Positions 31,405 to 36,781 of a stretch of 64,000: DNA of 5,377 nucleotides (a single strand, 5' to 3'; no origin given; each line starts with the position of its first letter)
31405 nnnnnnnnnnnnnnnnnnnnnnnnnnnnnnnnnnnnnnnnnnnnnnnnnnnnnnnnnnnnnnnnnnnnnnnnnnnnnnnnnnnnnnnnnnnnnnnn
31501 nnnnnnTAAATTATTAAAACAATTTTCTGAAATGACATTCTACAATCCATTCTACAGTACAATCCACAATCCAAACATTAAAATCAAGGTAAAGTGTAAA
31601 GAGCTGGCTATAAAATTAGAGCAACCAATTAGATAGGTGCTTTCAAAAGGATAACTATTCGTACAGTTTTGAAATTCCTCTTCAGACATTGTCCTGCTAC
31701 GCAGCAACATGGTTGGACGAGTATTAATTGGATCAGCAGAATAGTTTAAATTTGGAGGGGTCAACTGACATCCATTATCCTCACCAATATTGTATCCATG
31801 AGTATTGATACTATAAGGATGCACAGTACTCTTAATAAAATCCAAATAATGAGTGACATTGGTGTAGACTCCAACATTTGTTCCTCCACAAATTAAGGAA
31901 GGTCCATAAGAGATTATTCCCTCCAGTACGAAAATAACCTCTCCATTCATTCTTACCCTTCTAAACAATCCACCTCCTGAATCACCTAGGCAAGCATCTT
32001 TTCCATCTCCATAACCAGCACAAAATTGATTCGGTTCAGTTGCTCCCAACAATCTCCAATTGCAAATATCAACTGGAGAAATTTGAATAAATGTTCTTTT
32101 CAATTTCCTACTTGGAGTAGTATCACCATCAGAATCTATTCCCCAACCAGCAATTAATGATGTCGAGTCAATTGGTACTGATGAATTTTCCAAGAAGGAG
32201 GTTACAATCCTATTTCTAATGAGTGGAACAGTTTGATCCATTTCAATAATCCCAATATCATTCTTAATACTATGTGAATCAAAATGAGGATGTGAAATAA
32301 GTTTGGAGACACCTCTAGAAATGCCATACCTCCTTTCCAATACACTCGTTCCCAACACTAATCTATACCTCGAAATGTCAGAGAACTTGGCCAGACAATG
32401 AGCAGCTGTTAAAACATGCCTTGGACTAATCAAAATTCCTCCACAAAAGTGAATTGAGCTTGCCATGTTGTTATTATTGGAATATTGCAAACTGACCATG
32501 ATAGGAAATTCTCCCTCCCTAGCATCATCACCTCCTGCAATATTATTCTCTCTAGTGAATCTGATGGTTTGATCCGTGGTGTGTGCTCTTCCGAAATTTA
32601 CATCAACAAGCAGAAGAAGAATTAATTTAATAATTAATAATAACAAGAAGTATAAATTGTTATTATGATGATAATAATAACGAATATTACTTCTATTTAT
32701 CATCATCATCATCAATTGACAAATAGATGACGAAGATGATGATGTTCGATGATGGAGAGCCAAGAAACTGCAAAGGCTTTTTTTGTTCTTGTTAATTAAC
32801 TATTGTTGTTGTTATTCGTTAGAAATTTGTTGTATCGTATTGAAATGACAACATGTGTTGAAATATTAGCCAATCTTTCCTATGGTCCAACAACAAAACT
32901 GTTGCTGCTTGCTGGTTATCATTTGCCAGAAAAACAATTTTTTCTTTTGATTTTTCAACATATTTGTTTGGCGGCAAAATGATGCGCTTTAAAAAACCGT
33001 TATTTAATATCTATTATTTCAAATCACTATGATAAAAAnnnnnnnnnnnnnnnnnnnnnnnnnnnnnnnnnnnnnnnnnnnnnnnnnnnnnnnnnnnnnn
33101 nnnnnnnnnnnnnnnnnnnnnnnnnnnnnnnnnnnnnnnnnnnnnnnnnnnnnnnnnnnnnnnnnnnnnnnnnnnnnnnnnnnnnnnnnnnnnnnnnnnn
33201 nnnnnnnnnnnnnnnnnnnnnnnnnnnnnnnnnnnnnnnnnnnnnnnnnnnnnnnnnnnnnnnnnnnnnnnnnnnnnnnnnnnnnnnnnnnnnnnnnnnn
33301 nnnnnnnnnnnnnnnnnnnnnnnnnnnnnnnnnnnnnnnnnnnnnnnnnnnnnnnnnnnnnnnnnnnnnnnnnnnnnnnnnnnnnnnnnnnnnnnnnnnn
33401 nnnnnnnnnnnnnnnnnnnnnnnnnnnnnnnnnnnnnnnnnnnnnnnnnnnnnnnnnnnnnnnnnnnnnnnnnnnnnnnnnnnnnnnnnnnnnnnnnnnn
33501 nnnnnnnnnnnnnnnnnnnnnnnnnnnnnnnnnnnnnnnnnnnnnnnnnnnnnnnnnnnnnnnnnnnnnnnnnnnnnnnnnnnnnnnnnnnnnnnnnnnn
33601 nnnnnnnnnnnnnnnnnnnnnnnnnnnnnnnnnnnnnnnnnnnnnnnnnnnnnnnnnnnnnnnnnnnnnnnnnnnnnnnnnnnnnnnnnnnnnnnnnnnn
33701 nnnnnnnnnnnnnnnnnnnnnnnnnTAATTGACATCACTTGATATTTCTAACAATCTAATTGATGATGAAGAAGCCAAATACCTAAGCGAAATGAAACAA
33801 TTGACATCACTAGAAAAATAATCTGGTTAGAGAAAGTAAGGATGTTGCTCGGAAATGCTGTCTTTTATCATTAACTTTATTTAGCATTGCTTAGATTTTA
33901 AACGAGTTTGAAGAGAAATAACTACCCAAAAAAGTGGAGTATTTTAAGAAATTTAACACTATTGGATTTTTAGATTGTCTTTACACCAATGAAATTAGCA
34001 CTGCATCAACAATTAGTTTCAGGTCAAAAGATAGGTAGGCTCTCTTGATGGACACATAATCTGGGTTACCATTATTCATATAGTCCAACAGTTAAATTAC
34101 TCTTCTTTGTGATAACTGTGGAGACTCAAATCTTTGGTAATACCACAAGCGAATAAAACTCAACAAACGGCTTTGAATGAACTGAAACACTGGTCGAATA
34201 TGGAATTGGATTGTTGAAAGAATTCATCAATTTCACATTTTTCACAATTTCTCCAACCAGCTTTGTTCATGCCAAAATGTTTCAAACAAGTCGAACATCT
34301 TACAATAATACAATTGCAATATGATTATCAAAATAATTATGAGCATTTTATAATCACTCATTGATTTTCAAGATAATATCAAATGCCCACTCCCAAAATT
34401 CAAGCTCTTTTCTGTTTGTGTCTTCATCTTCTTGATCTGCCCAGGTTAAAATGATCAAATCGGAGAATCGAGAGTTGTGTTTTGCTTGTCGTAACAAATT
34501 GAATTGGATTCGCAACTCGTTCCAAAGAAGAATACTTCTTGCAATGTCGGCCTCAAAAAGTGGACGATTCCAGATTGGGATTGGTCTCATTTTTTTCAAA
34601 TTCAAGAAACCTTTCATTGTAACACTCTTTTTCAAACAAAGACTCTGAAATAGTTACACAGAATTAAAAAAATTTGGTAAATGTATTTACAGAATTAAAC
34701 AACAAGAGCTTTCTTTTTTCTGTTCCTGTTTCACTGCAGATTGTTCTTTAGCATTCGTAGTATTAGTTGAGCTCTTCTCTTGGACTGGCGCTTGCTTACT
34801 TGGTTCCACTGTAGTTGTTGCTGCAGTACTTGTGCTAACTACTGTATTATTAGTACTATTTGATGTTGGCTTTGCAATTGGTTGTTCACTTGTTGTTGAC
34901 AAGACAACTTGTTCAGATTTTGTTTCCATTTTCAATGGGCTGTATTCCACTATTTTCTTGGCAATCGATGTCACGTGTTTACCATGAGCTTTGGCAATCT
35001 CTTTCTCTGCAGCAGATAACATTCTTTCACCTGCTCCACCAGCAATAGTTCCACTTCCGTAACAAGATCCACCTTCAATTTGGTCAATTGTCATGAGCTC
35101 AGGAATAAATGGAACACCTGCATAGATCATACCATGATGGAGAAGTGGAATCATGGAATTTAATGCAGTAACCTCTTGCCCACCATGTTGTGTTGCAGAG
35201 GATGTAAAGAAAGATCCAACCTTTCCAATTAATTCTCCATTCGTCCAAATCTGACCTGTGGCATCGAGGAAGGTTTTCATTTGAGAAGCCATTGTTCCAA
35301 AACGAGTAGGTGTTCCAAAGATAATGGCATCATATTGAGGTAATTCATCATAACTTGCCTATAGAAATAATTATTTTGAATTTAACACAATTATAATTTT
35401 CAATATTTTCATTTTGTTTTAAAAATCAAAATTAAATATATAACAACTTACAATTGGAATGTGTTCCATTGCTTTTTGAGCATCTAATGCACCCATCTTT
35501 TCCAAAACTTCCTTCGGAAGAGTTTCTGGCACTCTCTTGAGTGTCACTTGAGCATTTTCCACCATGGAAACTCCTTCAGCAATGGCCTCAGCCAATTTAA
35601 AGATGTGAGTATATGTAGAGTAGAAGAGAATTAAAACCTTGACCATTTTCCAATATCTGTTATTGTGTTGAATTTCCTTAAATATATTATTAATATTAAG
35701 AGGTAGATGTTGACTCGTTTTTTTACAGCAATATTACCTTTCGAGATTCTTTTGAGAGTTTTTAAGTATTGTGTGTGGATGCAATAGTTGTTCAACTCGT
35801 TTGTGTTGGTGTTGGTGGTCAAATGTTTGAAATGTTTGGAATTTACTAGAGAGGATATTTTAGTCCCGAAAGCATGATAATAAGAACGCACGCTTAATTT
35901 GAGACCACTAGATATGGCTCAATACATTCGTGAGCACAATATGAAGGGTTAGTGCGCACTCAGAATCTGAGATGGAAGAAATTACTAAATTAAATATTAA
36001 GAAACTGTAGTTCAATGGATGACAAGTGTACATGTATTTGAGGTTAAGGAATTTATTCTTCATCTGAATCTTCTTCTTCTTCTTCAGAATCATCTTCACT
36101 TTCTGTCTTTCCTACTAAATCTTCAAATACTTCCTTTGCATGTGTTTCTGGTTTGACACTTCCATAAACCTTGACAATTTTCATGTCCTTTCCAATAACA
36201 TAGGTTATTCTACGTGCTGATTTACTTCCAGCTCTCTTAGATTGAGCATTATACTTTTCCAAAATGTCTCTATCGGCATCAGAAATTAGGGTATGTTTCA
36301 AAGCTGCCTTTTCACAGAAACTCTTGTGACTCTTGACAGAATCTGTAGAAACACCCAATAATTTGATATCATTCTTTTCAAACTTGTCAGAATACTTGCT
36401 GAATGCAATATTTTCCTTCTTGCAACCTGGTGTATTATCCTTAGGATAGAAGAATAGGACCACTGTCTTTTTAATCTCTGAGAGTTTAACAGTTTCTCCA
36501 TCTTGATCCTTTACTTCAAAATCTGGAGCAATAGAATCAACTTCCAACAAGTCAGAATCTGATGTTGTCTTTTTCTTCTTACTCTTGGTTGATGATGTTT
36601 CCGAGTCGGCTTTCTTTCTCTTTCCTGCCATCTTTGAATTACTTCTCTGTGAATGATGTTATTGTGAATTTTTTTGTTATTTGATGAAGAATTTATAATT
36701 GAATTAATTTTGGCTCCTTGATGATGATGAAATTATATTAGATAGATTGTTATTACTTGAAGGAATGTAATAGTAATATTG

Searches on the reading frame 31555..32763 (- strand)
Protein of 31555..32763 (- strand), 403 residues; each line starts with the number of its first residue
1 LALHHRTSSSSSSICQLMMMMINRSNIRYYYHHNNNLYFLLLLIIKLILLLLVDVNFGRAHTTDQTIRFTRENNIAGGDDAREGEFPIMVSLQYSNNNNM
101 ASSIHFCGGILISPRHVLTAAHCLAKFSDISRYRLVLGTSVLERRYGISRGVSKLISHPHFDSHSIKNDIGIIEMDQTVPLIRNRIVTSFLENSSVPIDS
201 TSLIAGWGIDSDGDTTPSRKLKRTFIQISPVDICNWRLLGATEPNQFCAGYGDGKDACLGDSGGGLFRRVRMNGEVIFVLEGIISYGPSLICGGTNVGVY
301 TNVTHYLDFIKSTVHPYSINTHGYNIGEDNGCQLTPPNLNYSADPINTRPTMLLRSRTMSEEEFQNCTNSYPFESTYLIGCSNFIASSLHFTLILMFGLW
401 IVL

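Call 37: search_protein_families(library=pfam, proteins=[window:31555-32763:-], max_evalue=0.001)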
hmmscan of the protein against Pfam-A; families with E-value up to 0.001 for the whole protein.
window:31555-32763:- (403 aa): 1 family
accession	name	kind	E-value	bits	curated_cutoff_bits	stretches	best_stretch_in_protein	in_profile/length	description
PF00089.32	Trypsin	-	1.2e-41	143.4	20.6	1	75-310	1-220/220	Trypsin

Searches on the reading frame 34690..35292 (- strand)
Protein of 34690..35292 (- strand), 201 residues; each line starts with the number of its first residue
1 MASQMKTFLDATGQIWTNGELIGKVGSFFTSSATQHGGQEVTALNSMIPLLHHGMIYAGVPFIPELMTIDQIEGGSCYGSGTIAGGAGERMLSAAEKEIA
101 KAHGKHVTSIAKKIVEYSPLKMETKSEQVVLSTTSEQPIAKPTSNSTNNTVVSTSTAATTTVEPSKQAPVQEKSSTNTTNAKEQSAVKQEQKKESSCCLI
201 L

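Call 37: search_protein_families(library=pfam, proteins=[window:34690-35292:-], max_evalue=0.001)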
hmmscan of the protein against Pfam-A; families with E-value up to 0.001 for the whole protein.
window:34690-35292:- (201 aa): 1 family
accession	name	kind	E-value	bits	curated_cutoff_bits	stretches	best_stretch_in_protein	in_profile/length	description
PF03358.20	FMN_red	-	0.00084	19.4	24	0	2-44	86-127/152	NADPH-dependent FMN reductase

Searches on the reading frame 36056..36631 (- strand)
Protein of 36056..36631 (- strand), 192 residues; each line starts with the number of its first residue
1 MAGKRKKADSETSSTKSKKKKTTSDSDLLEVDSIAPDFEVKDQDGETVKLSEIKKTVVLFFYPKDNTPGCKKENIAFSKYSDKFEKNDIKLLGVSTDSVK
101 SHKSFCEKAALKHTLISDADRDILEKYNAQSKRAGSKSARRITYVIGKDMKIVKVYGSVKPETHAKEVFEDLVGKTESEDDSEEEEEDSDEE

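Call 37: search_protein_families(library=pfam, proteins=[window:36056-36631:-], max_evalue=0.001)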
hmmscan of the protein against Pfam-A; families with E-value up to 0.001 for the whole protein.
window:36056-36631:- (192 aa): 3 families
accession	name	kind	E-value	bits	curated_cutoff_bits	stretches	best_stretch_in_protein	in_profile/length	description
PF00578.27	AhpC-TSA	-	2.9e-35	121.3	26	1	33-154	3-123/124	AhpC/TSA family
PF08534.16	Redoxin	-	1.2e-20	74.3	26.6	1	33-163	4-139/148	Redoxin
PF13911.12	AhpC-TSA_2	-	0.00077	20.3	27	0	78-156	3-81/114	AhpC/TSA antioxidant enzyme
